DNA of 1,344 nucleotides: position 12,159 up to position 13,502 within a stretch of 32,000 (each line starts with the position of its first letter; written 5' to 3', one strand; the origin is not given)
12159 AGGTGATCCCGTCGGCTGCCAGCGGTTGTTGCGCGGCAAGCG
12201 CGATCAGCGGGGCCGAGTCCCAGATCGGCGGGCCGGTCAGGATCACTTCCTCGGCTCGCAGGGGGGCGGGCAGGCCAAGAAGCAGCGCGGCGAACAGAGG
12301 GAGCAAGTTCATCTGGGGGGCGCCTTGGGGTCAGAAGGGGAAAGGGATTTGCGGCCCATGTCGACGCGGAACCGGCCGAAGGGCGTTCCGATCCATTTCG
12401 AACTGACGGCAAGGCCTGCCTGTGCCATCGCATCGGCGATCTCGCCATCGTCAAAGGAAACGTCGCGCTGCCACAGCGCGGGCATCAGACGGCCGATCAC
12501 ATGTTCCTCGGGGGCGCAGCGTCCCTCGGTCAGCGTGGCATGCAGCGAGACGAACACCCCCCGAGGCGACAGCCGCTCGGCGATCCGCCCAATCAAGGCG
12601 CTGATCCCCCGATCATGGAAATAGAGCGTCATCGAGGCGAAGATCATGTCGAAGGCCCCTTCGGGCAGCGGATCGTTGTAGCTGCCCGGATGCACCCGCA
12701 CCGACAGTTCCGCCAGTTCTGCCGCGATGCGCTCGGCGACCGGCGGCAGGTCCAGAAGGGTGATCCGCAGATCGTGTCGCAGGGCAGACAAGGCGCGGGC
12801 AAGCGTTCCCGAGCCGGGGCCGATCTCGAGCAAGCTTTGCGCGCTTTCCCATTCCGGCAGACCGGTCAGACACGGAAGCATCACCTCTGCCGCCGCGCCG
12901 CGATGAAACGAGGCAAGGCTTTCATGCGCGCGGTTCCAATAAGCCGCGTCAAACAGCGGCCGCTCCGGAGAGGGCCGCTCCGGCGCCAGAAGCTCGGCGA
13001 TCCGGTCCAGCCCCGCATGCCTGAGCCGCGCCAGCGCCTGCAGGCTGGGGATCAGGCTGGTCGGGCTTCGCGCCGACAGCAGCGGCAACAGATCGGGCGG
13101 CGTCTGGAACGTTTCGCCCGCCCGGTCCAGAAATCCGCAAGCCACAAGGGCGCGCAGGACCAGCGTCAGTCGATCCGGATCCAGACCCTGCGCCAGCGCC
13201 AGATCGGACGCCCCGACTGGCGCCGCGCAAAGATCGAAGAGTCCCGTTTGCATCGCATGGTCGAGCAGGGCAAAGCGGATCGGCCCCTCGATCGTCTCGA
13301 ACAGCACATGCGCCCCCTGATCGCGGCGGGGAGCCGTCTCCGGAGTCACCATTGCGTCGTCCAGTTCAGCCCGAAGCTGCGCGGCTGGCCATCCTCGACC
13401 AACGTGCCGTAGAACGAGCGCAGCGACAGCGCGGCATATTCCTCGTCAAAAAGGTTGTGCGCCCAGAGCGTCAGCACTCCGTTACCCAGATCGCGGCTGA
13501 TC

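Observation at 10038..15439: Translationally coupled TonB receptor, O-methyltransferase-like enzyme and ThiY/NMT1-type ABC importer: candidate new B12-linked uptake/modification system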

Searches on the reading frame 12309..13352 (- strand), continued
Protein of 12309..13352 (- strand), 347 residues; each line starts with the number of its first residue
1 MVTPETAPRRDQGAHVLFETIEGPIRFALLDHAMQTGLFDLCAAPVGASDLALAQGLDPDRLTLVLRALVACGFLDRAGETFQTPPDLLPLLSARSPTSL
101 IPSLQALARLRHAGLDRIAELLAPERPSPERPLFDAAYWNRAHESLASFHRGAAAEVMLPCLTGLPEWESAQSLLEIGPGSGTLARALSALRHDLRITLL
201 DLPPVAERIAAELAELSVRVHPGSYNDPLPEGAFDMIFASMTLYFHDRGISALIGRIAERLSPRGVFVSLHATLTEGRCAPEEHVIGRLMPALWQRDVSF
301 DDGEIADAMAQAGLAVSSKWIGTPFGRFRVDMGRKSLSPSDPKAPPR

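Call 84: search_protein_families(library=ncbifam, proteins=[L009:13978-15756:-, L009:15753-17612:-, L009:17656-18816:-, L009:18823-20796:-, L018:14676-16496:+, L018:16493-18226:+, L009:13324-13872:+], max_evalue=1e-10)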
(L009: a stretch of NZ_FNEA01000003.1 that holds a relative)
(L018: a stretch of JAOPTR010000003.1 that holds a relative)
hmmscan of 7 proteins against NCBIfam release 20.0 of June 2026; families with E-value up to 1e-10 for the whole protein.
L009:13978-15756:- (592 aa): 157 families (the best 25 are shown)
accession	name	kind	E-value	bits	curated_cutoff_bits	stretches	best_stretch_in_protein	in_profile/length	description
TIGR02203.1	MsbA_lipidA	equivalog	1.6e-104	350.4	602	1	92-580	73-567/572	lipid A export permease/ATP-binding protein MsbA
TIGR02204.1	MsbA_rel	hypoth_equivalog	3.8e-103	346.1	780.4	1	18-578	4-571/576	ABC transporter, permease/ATP-binding protein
NF045513.1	HepA_fam_ABC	equivalog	3.2e-102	343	725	1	37-580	55-604/610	heterocyst formation ABC transporter subunit HepA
NF052233.1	CphA_assoc_ABC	equivalog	5.3e-94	316.1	880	1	14-587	166-748/766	cyanophycin metabolism-associated ABC transporter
NF010178.0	PRK13657.1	equivalog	1.7e-90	304.1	733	1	88-579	71-567/588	glucan ABC transporter ATP-binding protein/ permease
NF008381.0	PRK11176.1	equivalog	6.9e-87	292.2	867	1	90-580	81-577/582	lipid A ABC transporter ATP-binding protein/permease MsbA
TIGR02857.1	CydD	equivalog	9.1e-87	292.2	435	1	37-554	8-529/529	thiol reductant ABC exporter subunit CydD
TIGR01846.1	type_I_sec_HlyB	subfamily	1.2e-85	288.2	725.55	1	79-582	185-692/694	type I secretion system permease/ATPase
TIGR00958.1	3a01208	subfamily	5.2e-83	279.5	874.6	1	102-578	229-710/711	antigen peptide transporter 2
TIGR03796.1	NHLM_micro_ABC1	equivalog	3.7e-81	273.4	853.3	1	72-578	192-708/710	NHLP family bacteriocin export ABC transporter peptidase/permease/ATPase subunit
NF008364.0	PRK11160.1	equivalog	4.8e-74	249.9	630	1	91-580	77-573/575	heme ABC transporter ATP-binding protein/permease CydC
TIGR03375.1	type_I_sec_LssB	subfamily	5e-74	249.8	693.1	1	155-571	266-691/696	type I secretion system permease/ATPase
TIGR01192.1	chvA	subfamily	3.1e-70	237.4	585.4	1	345-579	333-567/585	glucan export ABC transporter ATP-binding protein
TIGR01193.1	bacteriocin_ABC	subfamily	3.2e-69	234.2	523.85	1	87-580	209-707/708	peptide cleavage/export ABC transporter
TIGR02868.1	CydC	equivalog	2e-68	231.3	329.05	1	105-542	84-530/530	thiol reductant ABC exporter subunit CydC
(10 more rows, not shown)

L009:15753-17612:- (619 aa): 157 families (the best 25 are shown)
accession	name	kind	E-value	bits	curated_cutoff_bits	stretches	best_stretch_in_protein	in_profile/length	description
TIGR02203.1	MsbA_lipidA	equivalog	8e-102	341.6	602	1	76-598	36-566/572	lipid A export permease/ATP-binding protein MsbA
NF010178.0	PRK13657.1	equivalog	8.4e-93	311.8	733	1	69-600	39-569/588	glucan ABC transporter ATP-binding protein/ permease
TIGR02204.1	MsbA_rel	hypoth_equivalog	1.4e-91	308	780.4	1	94-597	59-571/576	ABC transporter, permease/ATP-binding protein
NF045513.1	HepA_fam_ABC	equivalog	1.5e-89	301.1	725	1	79-598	84-603/610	heterocyst formation ABC transporter subunit HepA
NF052233.1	CphA_assoc_ABC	equivalog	1.7e-86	291.3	880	1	23-600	157-742/766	cyanophycin metabolism-associated ABC transporter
TIGR01846.1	type_I_sec_HlyB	subfamily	1.8e-84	284.4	725.55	1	107-600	195-691/694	type I secretion system permease/ATPase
TIGR02857.1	CydD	equivalog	3.9e-84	283.5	435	1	50-573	3-529/529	thiol reductant ABC exporter subunit CydD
TIGR03796.1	NHLM_micro_ABC1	equivalog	1e-82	278.5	853.3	1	95-597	198-708/710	NHLP family bacteriocin export ABC transporter peptidase/permease/ATPase subunit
NF008381.0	PRK11176.1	equivalog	4.6e-80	269.6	867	1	114-598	89-576/582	lipid A ABC transporter ATP-binding protein/permease MsbA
TIGR00958.1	3a01208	subfamily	1.2e-75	255.1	874.6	1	32-597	147-710/711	antigen peptide transporter 2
TIGR01192.1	chvA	subfamily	1.1e-73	248.8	585.4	1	75-597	44-566/585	glucan export ABC transporter ATP-binding protein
TIGR03375.1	type_I_sec_LssB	subfamily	1.3e-72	245.2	693.1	1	186-585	282-686/696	type I secretion system permease/ATPase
TIGR01193.1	bacteriocin_ABC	subfamily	2e-71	241.5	523.85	1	86-598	199-706/708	peptide cleavage/export ABC transporter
NF008055.0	PRK10789.1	equivalog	2.7e-68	230.8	845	1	63-599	29-569/590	SmdA family multidrug ABC transporter permease/ATP-binding protein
NF008364.0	PRK11160.1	equivalog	3.5e-67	227.3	630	1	114-598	83-572/575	heme ABC transporter ATP-binding protein/permease CydC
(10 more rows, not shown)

L009:17656-18816:- (386 aa): 27 families (the best 25 are shown)
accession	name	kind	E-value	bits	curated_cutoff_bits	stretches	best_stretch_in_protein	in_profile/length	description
NF005761.0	PRK07588.1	equivalog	1.8e-64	218.1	454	1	1-349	1-354/392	FAD-binding domain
NF005313.0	PRK06847.1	subfamily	3.9e-48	164.3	372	1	2-348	6-355/375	hypothetical protein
NF033476.1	tet_destruct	subfamily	1.9e-45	155.5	550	1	2-334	5-341/386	tetracycline destructase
NF004523.0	PRK05868.1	equivalog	4e-42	144.4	536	1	2-334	3-342/372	FAD-binding protein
NF033623.1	urate_HpxO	equivalog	9e-34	117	500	1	3-333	2-335/381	FAD-dependent urate hydroxylase HpxO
NF005720.0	PRK07538.1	subfamily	5.5e-27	94.7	400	1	1-339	3-363/418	hypothetical protein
NF006021.0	PRK08163.1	equivalog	2.1e-26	92.9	459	1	2-351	7-365/398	3-hydroxybenzoate 6-monooxygenase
NF005243.0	PRK06753.1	equivalog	9.9e-25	87.2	365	1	1-341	1-335/374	hypothetical protein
NF005566.0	PRK07236.1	subfamily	1.8e-20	73.2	333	0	1-167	7-164/386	hypothetical protein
NF005452.0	PRK07045.1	equivalog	2.8e-20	72.6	397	1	2-312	7-321/388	putative monooxygenase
NF033145.1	rif_monoox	equivalog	3.4e-20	72.4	800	1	2-336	2-333/472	rifampin monooxygenase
TIGR01988.1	Ubi-OHases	subfamily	1.1e-17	64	224.65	1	3-163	2-171/387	ubiquinone biosynthesis hydroxylase, UbiH/UbiF/VisC/COQ6 family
NF004832.0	PRK06184.1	subfamily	9.8e-16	57.6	476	1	2-162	8-176/506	hypothetical protein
TIGR03219.1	salicylate_mono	equivalog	4.3e-15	55.3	446.35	0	2-164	2-166/414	salicylate 1-monooxygenase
NF004829.0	PRK06183.1-3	subfamily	7.7e-14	51.3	390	1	2-329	10-345/520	bifunctional 3-(3-hydroxy-phenyl)propionate/3-hydroxycinnamic acid hydroxylase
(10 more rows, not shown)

L009:18823-20796:- (658 aa): 8 families
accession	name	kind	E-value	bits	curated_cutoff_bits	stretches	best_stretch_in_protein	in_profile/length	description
TIGR01783.1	TonB-siderophor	subfamily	1.1e-53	182.8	223.5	2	346-658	352-649/649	TonB-dependent siderophore receptor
TIGR01786.1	TonB-hemlactrns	subfamily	9.7e-20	70.5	323.75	0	327-650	383-711/719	TonB-dependent hemoglobin/transferrin/lactoferrin family receptor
TIGR01785.1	TonB-hemin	subfamily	5e-18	64.9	316.85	0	326-656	357-675/677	TonB-dependent heme/hemoglobin receptor family protein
NF007465.0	PRK10044.1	equivalog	1.4e-16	59.9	803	0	371-633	455-707/726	ferrichrome porin FhuA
NF010651.0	PRK14050.1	equivalog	1.5e-13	49.7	884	0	378-640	471-718/730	TonB-dependent siderophore receptor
TIGR04056.1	OMP_RagA_SusC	subfamily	7.5e-13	47.7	368.25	0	26-161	74-210/981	SusC/RagA family TonB-linked outer membrane protein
NF053590.1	TonB_dep_TOL0244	equivalog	1.4e-12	47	645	0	39-188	20-173/604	TOL_0244 family TonB-dependent receptor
NF047944.1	FoxamRcptFoxA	equivalog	1e-11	43.9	1300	0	395-627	449-672/697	ferrioxamine B receptor FoxA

L018:14676-16496:+ (606 aa): 159 families (the best 25 are shown)
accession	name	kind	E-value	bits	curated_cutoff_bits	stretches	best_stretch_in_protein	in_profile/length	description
TIGR02203.1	MsbA_lipidA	equivalog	1.1e-96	324.6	602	1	21-580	2-566/572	lipid A export permease/ATP-binding protein MsbA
TIGR02204.1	MsbA_rel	hypoth_equivalog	1.2e-87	295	780.4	1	21-579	6-571/576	ABC transporter, permease/ATP-binding protein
NF010178.0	PRK13657.1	equivalog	2.5e-86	290.4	733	1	71-584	58-571/588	glucan ABC transporter ATP-binding protein/ permease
NF045513.1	HepA_fam_ABC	equivalog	9.8e-86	288.5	725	1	70-579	91-605/610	heterocyst formation ABC transporter subunit HepA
NF052233.1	CphA_assoc_ABC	equivalog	5e-84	283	880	1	23-588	174-748/766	cyanophycin metabolism-associated ABC transporter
NF008381.0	PRK11176.1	equivalog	1.7e-79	267.7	867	1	17-581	9-577/582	lipid A ABC transporter ATP-binding protein/permease MsbA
TIGR00958.1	3a01208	subfamily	9.8e-78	262.1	874.6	1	82-579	209-710/711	antigen peptide transporter 2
TIGR02857.1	CydD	equivalog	4.3e-76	257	435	2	344-554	320-528/529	thiol reductant ABC exporter subunit CydD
TIGR01192.1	chvA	subfamily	3.2e-73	247.3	585.4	1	109-580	91-567/585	glucan export ABC transporter ATP-binding protein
TIGR03796.1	NHLM_micro_ABC1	equivalog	1.2e-71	241.9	853.3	1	44-579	161-708/710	NHLP family bacteriocin export ABC transporter peptidase/permease/ATPase subunit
TIGR01846.1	type_I_sec_HlyB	subfamily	4.2e-71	240.2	725.55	1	80-582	185-691/694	type I secretion system permease/ATPase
TIGR03797.1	NHLM_micro_ABC2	equivalog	2.1e-67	228.1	709.4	1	41-579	144-681/686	NHLP bacteriocin export ABC transporter permease/ATPase subunit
TIGR03375.1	type_I_sec_LssB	subfamily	2.8e-65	220.9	693.1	1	49-573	165-692/696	type I secretion system permease/ATPase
NF008056.1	PRK10790.1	equivalog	4.9e-64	216.8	746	1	52-583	47-575/584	SmdB family multidrug efflux ABC transporter permease/ATP-binding protein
NF008379.0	PRK11174.1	equivalog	6.4e-64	216.6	684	1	33-583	22-584/588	heme ABC transporter permease/ATP-binding protein CydD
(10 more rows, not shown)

L018:16493-18226:+ (577 aa): 153 families (the best 25 are shown)
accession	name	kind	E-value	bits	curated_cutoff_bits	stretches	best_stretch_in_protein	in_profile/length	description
TIGR02203.1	MsbA_lipidA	equivalog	5.1e-98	329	602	1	37-567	34-567/572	lipid A export permease/ATP-binding protein MsbA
TIGR02204.1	MsbA_rel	hypoth_equivalog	2.7e-94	316.9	780.4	1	88-565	88-571/576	ABC transporter, permease/ATP-binding protein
NF045513.1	HepA_fam_ABC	equivalog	1.9e-90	304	725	1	60-570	97-607/610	heterocyst formation ABC transporter subunit HepA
NF010178.0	PRK13657.1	equivalog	6.2e-86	289.1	733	1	321-565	323-566/588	glucan ABC transporter ATP-binding protein/ permease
NF008381.0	PRK11176.1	equivalog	1.4e-84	284.5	867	1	61-567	68-577/582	lipid A ABC transporter ATP-binding protein/permease MsbA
TIGR02857.1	CydD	equivalog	2.5e-82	277.5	435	1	19-541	5-529/529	thiol reductant ABC exporter subunit CydD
NF052233.1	CphA_assoc_ABC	equivalog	1.7e-79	268.1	880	1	156-568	328-742/766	cyanophycin metabolism-associated ABC transporter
TIGR00958.1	3a01208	subfamily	4e-75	253.5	874.6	1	64-565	201-710/711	antigen peptide transporter 2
TIGR01846.1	type_I_sec_HlyB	subfamily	1.3e-72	245.1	725.55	1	85-568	206-691/694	type I secretion system permease/ATPase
TIGR01192.1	chvA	subfamily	1.7e-72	244.9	585.4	1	329-565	331-566/585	glucan export ABC transporter ATP-binding protein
TIGR03796.1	NHLM_micro_ABC1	equivalog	1.5e-69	235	853.3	1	44-565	181-708/710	NHLP family bacteriocin export ABC transporter peptidase/permease/ATPase subunit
TIGR03375.1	type_I_sec_LssB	subfamily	1.6e-69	235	693.1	1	87-558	218-691/696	type I secretion system permease/ATPase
NF008364.0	PRK11160.1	equivalog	4.3e-68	230.3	630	1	84-566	86-572/575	heme ABC transporter ATP-binding protein/permease CydC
NF008056.1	PRK10790.1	equivalog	2.3e-66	224.5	746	1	70-567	77-573/584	SmdB family multidrug efflux ABC transporter permease/ATP-binding protein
NF008055.0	PRK10789.1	equivalog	8.7e-65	219.3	845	1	43-569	45-571/590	SmdA family multidrug ABC transporter permease/ATP-binding protein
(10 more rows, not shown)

L009:13324-13872:+ (182 aa): 0 families

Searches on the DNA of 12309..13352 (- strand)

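Call 18: search_rna_families(sources=[L001, L004, L009, L015, L018, L020, L022], threshold=gathering)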
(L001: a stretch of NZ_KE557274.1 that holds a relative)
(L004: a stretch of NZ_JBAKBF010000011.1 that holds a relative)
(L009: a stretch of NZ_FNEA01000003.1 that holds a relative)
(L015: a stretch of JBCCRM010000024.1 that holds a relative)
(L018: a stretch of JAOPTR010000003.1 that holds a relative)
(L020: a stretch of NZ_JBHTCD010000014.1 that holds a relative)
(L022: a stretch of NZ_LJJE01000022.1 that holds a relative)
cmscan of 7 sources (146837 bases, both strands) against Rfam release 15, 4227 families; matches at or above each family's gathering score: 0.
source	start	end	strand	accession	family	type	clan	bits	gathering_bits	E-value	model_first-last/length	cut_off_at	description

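Call 24: search_rna_families(sources=[L002, L003, L005, L006, L007, L008, L010], threshold=gathering)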
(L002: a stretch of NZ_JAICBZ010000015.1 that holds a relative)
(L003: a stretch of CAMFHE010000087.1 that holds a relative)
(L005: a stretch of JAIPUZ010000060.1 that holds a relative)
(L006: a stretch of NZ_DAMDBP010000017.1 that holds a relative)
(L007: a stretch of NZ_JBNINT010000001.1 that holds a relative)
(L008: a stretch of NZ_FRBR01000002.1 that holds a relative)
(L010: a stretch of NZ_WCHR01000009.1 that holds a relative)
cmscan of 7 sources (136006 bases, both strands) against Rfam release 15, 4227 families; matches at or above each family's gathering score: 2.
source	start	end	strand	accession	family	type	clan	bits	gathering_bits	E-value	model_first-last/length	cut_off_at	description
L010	12400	12504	+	RF00059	TPP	Cis-reg; riboswitch;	-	71.3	54.3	1e-11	1-105/105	no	TPP riboswitch aptamer (THI element)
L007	4019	4106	+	RF00005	tRNA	Gene; tRNA;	CL00001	59.8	29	4.4e-10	1-71/71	no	tRNA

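Call 25: search_rna_families(sources=[L011, L012, L013, L014, L016, L017, L019, L021], threshold=gathering)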
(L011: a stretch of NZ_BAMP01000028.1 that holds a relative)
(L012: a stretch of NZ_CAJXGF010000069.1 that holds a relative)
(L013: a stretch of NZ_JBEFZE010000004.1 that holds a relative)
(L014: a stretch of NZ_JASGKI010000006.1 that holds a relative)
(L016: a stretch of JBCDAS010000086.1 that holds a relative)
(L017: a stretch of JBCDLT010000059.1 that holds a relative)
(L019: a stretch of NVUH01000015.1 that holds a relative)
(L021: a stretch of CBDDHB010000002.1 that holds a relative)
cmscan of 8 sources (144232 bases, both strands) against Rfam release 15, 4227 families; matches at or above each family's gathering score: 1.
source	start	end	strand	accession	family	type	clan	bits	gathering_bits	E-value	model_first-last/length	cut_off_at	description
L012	6119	6234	-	RF00059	TPP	Cis-reg; riboswitch;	-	72.3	54.3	6.1e-12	1-105/105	no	TPP riboswitch aptamer (THI element)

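Call 27: search_dna_similar(query=L009:6900-13300:+, collection=plasmids, mode=near, max_rows=15)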
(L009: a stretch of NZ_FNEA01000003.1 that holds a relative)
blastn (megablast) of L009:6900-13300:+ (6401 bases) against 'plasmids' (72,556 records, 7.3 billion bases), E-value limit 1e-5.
No match.
